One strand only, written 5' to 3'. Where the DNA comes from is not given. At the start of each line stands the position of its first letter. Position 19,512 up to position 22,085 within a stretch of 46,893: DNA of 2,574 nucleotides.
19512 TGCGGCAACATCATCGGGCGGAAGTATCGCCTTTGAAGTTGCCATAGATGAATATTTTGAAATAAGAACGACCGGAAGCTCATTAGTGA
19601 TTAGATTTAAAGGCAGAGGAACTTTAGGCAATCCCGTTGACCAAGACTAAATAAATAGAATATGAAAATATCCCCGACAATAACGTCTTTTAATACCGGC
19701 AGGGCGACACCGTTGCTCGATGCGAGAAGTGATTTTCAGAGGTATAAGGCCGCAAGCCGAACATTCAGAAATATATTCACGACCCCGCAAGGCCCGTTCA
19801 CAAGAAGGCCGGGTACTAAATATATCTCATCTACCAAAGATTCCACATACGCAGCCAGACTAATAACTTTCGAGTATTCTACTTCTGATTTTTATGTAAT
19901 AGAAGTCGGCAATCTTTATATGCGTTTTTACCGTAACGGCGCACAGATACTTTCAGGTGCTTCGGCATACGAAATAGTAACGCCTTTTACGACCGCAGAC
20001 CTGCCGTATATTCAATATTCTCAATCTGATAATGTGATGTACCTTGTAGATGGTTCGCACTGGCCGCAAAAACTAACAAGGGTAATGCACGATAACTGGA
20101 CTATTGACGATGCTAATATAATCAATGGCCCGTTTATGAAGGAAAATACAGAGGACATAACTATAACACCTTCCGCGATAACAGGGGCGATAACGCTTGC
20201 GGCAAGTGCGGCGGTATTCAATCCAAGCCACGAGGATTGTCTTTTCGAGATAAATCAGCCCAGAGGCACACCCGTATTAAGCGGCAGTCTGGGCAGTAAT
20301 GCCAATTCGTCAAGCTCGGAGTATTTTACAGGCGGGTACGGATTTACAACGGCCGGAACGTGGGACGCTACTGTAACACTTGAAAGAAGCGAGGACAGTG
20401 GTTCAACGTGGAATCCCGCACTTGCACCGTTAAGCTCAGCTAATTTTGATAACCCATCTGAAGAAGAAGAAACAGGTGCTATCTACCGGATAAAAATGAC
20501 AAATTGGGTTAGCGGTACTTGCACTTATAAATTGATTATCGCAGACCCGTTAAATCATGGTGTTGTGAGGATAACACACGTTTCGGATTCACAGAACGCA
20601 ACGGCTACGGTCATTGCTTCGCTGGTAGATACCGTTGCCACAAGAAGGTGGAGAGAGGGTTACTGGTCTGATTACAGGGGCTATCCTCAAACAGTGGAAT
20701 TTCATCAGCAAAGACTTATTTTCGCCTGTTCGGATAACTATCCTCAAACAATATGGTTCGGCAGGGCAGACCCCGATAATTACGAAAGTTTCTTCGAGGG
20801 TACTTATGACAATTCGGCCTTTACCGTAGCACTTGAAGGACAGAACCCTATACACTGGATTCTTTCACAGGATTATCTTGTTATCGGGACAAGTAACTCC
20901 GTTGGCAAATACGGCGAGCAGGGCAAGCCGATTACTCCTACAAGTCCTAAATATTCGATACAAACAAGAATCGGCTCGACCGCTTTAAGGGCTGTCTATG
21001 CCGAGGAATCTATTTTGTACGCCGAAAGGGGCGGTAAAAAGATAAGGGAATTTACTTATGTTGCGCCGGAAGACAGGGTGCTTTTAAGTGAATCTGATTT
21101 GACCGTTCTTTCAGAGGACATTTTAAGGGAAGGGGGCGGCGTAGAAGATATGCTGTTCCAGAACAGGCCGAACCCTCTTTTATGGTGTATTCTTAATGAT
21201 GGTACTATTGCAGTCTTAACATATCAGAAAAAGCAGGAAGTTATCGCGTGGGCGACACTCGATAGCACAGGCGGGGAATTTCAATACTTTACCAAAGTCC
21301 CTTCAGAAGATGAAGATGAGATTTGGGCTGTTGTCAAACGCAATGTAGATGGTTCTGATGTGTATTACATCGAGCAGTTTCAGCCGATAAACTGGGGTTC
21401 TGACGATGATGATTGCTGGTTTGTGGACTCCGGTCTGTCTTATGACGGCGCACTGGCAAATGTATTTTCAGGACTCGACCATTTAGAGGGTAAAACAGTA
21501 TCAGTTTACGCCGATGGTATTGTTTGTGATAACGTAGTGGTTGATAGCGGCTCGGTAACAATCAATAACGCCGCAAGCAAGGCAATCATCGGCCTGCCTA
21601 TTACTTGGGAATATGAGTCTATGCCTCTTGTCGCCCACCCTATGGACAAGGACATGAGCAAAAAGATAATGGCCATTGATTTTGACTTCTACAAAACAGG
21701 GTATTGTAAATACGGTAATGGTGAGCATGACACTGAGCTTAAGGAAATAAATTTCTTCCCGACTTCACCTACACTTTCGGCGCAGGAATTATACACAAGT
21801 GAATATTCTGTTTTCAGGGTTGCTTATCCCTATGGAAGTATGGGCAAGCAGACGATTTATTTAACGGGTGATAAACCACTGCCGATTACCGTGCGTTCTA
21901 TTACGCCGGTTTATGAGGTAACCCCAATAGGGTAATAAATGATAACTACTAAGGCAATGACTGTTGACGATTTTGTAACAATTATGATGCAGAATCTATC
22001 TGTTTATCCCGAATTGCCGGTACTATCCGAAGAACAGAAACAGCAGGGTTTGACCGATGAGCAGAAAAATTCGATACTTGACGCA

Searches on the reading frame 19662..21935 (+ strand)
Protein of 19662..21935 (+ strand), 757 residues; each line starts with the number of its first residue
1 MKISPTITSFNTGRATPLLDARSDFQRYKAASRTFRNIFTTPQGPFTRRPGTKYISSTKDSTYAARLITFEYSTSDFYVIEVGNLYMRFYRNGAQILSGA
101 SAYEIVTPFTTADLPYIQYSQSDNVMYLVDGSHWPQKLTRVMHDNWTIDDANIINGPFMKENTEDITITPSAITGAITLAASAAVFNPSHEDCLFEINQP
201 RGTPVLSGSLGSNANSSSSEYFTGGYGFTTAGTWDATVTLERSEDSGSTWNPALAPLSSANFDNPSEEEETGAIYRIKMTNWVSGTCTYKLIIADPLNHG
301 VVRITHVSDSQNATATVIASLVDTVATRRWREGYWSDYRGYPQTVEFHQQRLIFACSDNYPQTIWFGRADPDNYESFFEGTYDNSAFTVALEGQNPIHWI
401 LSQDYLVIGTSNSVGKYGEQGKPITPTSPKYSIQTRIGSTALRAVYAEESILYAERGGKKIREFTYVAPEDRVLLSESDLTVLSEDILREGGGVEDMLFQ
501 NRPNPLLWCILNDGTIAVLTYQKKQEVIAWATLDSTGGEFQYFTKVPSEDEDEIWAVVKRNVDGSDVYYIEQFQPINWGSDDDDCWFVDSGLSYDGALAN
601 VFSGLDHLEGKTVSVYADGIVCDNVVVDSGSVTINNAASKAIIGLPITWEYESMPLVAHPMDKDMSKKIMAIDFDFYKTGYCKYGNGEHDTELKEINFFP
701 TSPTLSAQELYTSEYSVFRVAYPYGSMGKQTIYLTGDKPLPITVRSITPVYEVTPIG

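Call 48: search_protein_families(library=phrogs, proteins=[window:19662-21935:+], max_evalue=0.01)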
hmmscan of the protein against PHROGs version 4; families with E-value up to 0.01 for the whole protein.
window:19662-21935:+ (757 aa): 4 families
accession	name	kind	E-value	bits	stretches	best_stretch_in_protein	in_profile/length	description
phrog_376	-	tail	7.5e-172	574.3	1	1-753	2-709/712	tail protein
phrog_15566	-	tail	1.6e-62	212.7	2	323-597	29-301/552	tail protein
phrog_20269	-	unknown function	1.4e-47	163.5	1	6-250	6-251/374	-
phrog_30010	-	unknown function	6.8e-21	75.6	2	475-597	203-322/517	-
